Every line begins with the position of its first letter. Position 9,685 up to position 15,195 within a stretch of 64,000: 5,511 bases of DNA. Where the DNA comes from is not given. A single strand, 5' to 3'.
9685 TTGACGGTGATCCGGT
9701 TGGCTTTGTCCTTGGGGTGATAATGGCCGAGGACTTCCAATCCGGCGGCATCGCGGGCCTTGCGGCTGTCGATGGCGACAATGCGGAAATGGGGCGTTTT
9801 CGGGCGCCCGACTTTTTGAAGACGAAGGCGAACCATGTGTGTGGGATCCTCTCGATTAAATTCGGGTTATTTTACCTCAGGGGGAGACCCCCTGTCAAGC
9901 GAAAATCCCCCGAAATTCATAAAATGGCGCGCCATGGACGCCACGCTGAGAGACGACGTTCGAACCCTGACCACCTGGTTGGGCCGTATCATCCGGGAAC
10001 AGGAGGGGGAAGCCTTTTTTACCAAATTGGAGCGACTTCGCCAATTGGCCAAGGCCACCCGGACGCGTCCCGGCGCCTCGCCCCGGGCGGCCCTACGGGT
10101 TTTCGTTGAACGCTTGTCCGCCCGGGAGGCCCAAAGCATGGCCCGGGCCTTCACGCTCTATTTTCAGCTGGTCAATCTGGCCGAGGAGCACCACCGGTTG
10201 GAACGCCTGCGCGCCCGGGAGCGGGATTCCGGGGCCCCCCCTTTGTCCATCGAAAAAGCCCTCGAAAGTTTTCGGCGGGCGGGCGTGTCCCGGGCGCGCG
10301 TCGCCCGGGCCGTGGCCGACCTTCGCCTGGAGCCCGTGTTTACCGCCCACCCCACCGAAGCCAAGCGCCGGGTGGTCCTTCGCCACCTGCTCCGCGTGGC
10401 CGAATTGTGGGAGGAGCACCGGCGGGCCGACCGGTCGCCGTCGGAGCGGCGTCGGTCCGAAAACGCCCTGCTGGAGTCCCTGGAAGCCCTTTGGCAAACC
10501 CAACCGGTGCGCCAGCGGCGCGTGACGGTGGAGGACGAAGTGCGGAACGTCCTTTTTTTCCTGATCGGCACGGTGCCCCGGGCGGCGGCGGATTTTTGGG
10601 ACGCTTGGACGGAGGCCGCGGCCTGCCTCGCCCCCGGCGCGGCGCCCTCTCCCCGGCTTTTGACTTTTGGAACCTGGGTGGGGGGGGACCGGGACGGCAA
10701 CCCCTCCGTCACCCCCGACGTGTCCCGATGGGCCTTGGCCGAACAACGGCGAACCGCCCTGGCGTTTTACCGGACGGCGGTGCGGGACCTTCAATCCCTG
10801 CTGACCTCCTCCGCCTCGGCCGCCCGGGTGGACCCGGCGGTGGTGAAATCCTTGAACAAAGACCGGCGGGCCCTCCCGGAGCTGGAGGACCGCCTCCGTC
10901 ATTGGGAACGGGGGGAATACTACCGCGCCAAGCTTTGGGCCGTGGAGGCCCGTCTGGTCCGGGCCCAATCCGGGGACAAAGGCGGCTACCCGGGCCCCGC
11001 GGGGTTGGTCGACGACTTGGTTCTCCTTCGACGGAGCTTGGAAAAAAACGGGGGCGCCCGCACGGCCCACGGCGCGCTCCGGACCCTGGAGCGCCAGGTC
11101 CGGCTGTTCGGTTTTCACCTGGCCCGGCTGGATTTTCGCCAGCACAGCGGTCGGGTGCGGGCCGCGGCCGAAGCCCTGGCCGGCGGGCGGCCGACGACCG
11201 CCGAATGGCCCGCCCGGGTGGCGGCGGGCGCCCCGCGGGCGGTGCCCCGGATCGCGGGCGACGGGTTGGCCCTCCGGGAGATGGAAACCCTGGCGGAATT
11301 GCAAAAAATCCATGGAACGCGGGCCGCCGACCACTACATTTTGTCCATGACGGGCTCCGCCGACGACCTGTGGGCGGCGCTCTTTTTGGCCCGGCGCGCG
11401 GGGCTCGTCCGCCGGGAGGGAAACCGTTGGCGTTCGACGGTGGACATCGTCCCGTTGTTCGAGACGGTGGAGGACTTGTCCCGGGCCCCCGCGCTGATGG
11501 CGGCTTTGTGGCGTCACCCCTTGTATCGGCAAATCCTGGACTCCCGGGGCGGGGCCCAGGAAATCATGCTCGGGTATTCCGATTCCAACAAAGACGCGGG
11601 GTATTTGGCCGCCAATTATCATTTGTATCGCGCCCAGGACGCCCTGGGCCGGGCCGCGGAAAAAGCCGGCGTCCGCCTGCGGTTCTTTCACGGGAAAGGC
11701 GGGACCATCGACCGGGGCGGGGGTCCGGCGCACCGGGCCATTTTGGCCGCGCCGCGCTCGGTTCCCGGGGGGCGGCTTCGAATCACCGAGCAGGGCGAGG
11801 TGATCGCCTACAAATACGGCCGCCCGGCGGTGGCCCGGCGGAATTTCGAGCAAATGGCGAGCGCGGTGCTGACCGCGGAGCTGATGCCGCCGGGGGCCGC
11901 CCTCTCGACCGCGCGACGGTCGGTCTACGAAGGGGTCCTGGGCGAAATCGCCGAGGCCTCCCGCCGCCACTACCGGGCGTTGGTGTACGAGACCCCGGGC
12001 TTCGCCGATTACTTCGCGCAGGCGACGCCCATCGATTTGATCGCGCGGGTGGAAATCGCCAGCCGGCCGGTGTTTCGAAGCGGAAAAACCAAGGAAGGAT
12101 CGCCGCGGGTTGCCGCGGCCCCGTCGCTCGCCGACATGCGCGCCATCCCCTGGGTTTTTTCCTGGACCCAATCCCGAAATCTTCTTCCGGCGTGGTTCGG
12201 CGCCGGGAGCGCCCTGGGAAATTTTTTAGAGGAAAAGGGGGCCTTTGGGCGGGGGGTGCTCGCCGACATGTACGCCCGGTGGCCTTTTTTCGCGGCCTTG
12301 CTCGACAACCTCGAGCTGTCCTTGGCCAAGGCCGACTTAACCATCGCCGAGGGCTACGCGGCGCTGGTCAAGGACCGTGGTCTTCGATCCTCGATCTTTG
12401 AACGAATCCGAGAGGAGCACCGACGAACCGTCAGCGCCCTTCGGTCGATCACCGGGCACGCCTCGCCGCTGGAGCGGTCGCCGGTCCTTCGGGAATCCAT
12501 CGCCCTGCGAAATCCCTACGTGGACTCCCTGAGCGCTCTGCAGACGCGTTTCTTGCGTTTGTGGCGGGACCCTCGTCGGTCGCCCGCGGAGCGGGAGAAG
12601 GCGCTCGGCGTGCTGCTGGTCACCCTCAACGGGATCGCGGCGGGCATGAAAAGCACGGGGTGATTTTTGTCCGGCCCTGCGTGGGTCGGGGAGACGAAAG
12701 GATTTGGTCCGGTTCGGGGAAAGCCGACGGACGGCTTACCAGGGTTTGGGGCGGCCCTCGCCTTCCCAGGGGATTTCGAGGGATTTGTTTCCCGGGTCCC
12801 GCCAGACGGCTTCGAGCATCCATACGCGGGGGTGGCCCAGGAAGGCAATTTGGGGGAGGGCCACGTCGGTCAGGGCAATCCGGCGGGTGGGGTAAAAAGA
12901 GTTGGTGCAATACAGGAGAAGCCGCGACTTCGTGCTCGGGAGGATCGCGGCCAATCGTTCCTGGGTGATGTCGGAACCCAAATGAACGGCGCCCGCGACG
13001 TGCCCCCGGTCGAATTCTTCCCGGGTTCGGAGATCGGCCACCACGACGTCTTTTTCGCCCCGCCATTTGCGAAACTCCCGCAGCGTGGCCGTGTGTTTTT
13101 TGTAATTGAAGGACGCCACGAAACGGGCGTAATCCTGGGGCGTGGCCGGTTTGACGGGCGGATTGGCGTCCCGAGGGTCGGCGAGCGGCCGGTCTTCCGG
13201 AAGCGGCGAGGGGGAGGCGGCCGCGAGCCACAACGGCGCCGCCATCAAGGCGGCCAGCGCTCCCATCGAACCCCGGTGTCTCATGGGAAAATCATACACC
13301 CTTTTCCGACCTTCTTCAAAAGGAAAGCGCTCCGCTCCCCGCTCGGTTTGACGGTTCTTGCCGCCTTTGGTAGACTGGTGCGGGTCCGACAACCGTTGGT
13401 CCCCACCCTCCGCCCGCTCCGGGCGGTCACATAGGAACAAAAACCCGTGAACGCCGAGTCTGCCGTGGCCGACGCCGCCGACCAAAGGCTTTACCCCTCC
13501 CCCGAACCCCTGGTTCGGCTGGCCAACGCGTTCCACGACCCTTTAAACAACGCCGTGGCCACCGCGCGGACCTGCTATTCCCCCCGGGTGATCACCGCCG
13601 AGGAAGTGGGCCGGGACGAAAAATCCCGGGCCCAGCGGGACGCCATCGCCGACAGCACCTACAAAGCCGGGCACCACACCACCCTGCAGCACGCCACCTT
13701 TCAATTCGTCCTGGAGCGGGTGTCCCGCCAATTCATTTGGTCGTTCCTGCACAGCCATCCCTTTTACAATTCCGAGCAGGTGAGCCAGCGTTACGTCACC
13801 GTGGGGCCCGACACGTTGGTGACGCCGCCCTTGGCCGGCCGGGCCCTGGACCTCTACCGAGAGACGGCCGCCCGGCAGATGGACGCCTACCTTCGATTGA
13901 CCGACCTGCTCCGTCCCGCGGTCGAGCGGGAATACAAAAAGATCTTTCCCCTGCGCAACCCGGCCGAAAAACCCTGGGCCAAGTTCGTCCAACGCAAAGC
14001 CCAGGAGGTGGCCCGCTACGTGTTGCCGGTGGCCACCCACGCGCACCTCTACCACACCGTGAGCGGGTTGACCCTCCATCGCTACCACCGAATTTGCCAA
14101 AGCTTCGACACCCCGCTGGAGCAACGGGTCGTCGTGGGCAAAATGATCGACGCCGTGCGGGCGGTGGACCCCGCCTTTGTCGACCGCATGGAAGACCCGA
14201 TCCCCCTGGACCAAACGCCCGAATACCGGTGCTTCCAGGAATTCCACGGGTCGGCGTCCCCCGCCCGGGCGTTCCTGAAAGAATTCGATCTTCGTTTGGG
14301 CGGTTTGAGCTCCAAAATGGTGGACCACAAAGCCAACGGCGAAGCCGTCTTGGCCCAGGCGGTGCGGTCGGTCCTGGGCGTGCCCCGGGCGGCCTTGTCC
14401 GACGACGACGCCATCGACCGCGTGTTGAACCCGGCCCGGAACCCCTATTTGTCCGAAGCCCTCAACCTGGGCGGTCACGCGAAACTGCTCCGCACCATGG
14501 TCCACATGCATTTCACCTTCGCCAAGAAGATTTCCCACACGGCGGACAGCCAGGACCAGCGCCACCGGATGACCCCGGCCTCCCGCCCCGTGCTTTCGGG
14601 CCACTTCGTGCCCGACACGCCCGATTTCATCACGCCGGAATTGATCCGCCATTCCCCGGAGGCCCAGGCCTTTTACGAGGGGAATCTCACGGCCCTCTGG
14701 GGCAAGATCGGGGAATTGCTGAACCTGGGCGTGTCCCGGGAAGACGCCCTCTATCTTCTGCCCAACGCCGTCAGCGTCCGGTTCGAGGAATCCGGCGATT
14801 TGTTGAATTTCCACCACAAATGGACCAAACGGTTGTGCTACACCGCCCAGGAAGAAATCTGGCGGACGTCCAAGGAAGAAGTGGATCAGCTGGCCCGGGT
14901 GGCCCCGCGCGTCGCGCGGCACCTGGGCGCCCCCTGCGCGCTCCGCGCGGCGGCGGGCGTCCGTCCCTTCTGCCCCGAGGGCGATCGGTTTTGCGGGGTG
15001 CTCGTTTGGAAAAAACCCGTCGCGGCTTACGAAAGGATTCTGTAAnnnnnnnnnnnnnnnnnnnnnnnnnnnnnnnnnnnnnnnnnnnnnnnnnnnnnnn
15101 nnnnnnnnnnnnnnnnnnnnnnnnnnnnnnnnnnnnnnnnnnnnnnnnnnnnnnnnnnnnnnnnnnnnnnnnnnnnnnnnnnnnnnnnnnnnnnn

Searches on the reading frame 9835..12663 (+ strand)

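Call 42: search_protein_families(library=pfam, max_evalue=0.001, proteins=[window:9835-12663:+])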
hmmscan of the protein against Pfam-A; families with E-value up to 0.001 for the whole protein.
window:9835-12663:+ (942 aa): 1 family
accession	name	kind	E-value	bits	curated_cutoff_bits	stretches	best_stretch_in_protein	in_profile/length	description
PF00311.23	PEPcase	-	3.7e-254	846.3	22.4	2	482-942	475-919/919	Phosphoenolpyruvate carboxylase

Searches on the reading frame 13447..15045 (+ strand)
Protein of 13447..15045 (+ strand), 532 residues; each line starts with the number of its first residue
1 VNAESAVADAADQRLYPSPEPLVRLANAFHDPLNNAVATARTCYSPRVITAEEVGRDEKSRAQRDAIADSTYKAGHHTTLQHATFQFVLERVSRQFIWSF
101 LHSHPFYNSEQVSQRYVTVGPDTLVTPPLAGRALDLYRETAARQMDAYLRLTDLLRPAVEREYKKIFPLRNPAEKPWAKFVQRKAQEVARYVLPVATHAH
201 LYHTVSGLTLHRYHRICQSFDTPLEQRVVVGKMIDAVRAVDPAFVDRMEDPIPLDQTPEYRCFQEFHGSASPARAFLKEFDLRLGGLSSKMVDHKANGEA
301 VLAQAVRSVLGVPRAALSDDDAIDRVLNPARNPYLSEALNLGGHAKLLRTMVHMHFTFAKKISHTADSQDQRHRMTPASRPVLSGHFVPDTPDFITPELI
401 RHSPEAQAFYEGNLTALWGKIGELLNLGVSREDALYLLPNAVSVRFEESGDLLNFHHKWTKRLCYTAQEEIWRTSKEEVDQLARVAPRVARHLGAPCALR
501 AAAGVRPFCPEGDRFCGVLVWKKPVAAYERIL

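Call 16: search_protein_families(library=pfam, max_evalue=0.001, proteins=[window:13447-15045:+])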
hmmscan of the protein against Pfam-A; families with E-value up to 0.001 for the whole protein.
window:13447-15045:+ (532 aa): 1 family
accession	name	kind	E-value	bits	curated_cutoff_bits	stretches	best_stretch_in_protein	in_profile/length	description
PF02511.20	Thy1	-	5.5e-53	180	24.8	2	25-242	2-190/191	Thymidylate synthase complementing protein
